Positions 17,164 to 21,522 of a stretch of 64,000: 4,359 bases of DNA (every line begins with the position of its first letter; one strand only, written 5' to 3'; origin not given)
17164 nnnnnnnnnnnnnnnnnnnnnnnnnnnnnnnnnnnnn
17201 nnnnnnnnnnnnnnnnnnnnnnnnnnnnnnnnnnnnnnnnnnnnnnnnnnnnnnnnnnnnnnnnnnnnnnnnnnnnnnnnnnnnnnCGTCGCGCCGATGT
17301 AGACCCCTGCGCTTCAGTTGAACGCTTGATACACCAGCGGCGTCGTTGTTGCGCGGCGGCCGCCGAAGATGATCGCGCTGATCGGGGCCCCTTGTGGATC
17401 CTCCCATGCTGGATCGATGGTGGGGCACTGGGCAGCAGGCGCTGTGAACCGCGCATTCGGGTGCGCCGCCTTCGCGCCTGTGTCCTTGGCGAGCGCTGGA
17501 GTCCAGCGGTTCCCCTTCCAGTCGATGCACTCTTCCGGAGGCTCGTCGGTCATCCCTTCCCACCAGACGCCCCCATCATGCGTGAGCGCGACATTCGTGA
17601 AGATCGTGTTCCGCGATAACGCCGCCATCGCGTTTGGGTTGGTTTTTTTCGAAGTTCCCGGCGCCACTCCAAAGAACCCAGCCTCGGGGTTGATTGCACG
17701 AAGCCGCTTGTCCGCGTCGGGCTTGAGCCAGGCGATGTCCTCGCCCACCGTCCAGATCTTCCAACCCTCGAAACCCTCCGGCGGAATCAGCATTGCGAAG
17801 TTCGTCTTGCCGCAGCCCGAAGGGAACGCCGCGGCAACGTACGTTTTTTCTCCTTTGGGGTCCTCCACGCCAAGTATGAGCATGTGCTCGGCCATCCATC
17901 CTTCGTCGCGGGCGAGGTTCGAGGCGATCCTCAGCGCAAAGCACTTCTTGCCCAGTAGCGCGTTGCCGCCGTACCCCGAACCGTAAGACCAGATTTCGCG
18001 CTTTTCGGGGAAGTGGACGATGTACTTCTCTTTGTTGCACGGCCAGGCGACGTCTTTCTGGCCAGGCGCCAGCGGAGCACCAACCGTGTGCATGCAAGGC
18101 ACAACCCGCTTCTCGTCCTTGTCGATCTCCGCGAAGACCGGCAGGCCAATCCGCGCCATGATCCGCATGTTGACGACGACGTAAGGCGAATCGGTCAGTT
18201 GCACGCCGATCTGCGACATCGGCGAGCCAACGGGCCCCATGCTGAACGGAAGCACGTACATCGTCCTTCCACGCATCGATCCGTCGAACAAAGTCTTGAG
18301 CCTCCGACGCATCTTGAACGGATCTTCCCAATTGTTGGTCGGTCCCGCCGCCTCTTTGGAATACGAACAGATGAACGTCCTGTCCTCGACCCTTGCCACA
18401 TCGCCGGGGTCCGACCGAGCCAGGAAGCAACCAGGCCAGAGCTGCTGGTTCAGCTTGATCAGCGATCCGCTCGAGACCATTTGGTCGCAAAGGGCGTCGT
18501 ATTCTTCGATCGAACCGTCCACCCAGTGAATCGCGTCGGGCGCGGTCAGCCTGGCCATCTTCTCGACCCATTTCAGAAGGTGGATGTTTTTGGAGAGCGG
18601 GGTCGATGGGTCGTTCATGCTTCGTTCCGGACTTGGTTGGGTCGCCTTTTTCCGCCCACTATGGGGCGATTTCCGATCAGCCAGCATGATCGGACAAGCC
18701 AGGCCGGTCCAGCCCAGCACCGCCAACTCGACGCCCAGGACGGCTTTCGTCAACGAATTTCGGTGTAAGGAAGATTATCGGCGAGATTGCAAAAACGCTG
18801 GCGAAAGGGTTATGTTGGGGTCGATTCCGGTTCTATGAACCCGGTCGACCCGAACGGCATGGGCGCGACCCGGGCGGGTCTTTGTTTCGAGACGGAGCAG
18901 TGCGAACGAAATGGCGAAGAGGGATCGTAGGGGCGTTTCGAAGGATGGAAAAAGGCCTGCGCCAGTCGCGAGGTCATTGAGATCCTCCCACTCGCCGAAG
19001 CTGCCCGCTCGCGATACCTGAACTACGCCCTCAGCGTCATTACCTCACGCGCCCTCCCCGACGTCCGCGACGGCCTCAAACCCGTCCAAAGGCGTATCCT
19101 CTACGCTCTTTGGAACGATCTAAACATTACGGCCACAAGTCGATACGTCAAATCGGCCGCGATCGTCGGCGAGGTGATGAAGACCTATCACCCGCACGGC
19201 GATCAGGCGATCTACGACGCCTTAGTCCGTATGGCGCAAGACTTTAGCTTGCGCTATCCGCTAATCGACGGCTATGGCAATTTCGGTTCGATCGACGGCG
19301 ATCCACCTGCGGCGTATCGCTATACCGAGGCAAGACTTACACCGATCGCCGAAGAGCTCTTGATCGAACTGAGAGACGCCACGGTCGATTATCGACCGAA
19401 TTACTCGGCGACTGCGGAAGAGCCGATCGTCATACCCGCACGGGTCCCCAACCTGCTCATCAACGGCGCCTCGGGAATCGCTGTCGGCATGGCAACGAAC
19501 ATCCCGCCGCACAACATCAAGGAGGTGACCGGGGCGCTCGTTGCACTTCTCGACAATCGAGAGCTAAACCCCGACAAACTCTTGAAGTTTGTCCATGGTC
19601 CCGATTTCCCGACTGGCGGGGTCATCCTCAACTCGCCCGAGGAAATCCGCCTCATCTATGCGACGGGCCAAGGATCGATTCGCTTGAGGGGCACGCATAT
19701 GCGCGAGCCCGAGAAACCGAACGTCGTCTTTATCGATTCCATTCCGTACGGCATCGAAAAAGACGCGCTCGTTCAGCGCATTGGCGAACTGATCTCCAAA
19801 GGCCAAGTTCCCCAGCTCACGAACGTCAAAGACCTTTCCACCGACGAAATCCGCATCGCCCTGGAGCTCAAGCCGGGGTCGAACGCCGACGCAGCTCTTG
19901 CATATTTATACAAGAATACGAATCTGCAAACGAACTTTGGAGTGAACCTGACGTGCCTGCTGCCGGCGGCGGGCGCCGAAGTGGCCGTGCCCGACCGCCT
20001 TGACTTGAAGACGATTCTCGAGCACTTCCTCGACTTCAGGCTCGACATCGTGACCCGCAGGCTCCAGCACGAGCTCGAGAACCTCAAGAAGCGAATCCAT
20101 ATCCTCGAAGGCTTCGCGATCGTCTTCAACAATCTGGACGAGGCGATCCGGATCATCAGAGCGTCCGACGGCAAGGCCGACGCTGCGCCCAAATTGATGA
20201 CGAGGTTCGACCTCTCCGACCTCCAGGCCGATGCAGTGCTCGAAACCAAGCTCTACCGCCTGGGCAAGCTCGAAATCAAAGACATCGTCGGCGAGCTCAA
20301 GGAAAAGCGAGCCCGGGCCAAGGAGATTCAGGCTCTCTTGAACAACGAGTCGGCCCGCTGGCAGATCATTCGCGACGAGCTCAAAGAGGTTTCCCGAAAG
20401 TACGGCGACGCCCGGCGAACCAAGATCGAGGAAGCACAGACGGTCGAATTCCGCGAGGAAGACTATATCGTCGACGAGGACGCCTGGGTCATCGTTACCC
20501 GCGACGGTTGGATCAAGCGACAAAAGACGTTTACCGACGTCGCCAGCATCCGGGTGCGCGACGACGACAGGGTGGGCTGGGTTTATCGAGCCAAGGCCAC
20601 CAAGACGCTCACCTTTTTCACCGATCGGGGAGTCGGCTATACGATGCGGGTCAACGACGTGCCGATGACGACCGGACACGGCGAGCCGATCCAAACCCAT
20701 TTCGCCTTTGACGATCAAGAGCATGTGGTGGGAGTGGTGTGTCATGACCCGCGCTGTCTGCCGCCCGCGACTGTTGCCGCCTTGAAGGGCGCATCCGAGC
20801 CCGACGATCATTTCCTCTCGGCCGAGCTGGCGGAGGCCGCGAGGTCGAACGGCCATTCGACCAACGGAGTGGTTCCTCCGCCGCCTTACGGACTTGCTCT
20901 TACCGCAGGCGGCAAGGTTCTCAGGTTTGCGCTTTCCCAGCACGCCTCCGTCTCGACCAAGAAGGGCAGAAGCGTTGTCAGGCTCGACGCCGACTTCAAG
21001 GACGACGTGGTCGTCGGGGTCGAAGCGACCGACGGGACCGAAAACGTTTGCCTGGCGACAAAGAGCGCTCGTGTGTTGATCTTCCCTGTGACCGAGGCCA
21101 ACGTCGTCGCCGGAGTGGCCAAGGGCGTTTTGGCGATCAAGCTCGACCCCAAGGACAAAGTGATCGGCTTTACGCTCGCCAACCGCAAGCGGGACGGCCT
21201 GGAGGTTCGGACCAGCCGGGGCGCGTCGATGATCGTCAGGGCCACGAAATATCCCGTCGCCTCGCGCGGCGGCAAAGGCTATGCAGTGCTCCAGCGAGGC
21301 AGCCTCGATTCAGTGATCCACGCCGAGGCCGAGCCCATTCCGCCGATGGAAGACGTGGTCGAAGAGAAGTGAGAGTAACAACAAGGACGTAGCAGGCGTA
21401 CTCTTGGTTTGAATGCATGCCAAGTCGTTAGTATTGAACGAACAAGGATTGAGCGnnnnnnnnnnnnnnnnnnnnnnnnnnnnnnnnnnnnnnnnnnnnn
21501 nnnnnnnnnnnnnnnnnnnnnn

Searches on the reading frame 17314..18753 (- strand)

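Call 50: search_protein_families(library=pfam, proteins=[window:17314-18753:-], max_evalue=0.0001)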
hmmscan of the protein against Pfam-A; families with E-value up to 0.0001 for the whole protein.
window:17314-18753:- (479 aa): 2 families
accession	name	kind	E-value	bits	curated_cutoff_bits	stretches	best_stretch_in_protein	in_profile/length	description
PF17297.7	PEPCK_N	-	6.9e-100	333.6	23.8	1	61-282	1-218/218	Phosphoenolpyruvate carboxykinase N-terminal domain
PF00821.23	PEPCK_GTP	-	1.2e-93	314.2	23.8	1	286-479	1-188/357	Phosphoenolpyruvate carboxykinase C-terminal P-loop domain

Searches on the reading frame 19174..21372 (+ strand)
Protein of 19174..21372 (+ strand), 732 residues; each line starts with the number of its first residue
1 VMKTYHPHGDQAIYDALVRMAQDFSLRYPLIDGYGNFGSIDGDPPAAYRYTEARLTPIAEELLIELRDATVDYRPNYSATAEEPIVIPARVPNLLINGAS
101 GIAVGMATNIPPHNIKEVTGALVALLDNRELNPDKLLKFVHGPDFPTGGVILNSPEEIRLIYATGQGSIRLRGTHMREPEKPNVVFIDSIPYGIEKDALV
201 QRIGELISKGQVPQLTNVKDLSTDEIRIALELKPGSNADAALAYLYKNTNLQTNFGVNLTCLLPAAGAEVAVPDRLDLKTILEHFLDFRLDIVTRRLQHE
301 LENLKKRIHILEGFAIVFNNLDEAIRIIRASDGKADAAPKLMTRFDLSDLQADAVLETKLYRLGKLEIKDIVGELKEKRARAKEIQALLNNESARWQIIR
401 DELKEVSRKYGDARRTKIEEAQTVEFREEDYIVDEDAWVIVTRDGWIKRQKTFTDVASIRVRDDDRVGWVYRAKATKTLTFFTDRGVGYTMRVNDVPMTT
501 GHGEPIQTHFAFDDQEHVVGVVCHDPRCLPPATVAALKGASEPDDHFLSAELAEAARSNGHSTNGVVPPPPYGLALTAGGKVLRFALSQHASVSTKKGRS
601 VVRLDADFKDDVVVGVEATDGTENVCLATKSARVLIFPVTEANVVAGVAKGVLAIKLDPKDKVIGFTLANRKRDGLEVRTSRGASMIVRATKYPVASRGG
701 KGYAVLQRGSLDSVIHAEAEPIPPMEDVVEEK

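Call 38: search_protein_families(library=pfam, proteins=[window:19174-21372:+], max_evalue=0.001)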
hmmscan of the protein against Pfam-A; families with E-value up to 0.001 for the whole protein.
window:19174-21372:+ (732 aa): 2 families
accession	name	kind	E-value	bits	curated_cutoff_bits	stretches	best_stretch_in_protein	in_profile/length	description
PF00521.26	DNA_topoisoIV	-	6.2e-119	398.1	31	1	2-404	42-432/432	DNA gyrase/topoisomerase IV, subunit A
PF03989.18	DNA_gyraseA_C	-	4.5e-13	48.9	27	0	624-668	2-46/48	DNA gyrase C-terminal domain, beta-propeller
